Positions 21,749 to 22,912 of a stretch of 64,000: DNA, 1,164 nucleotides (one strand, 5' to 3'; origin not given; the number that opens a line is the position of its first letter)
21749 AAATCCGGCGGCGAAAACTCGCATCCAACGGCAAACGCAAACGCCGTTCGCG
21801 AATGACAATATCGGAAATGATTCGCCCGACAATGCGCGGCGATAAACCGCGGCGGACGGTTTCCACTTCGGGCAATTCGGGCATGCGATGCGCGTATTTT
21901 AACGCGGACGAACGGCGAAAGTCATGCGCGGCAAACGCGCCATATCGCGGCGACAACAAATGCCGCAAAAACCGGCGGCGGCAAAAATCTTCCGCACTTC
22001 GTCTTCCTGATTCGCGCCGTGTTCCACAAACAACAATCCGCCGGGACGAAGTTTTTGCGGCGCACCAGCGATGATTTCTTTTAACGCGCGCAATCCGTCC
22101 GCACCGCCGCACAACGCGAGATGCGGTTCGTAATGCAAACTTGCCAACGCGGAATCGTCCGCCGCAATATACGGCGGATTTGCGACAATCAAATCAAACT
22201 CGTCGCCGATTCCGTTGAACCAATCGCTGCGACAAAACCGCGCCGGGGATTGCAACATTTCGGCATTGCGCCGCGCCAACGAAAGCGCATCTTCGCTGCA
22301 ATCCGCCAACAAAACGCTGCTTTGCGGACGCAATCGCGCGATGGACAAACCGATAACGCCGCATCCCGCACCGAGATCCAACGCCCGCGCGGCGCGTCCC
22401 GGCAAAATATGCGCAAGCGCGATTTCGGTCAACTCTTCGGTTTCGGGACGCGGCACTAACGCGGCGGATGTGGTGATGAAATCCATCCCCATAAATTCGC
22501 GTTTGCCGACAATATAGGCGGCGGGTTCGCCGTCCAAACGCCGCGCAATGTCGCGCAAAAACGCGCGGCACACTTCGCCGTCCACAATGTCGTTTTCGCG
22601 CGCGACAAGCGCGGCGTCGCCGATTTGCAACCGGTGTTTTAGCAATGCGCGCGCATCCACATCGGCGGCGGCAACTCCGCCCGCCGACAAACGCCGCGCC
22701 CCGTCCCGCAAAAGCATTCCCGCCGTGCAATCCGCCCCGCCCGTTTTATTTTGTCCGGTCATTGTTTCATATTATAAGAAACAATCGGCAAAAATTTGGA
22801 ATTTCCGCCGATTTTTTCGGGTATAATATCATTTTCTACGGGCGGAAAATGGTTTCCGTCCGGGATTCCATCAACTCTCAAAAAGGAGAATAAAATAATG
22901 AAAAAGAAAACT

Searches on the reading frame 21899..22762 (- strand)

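Call 3: search_protein_families(library=pfam, proteins=[window:21899-22762:-], max_evalue=0.01)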
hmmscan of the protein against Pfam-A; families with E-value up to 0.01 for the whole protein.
window:21899-22762:- (287 aa): 9 families
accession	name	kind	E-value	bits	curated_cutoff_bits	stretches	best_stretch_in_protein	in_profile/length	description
PF05175.20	MTS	-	1.2e-18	67.7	23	1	116-203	23-113/170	Methyltransferase small domain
PF17827.6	PrmC_N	-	2e-15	57.5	23.4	1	17-86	2-71/71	PrmC N-terminal domain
PF13847.12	Methyltransf_31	-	4.5e-12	46.3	27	1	124-252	4-115/145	Methyltransferase domain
PF10294.15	Methyltransf_16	-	1.9e-08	34.7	21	1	125-193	48-125/174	Lysine methyltransferase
PF13649.12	Methyltransf_25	-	3.3e-07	31.4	27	1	128-196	2-73/97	Methyltransferase domain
PF08242.18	Methyltransf_12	-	7.5e-06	27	30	1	128-195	1-72/98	Methyltransferase domain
PF06325.19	PrmA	-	7e-05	22.9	22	1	125-195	163-233/296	Ribosomal protein L11 methyltransferase (PrmA)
PF03602.21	Cons_hypoth95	-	0.00024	21.2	24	1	122-205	40-132/182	Conserved hypothetical protein 95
PF07669.17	Eco57I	-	0.0034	17.9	25.3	1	179-203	68-89/171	Eco57I restriction-modification methylase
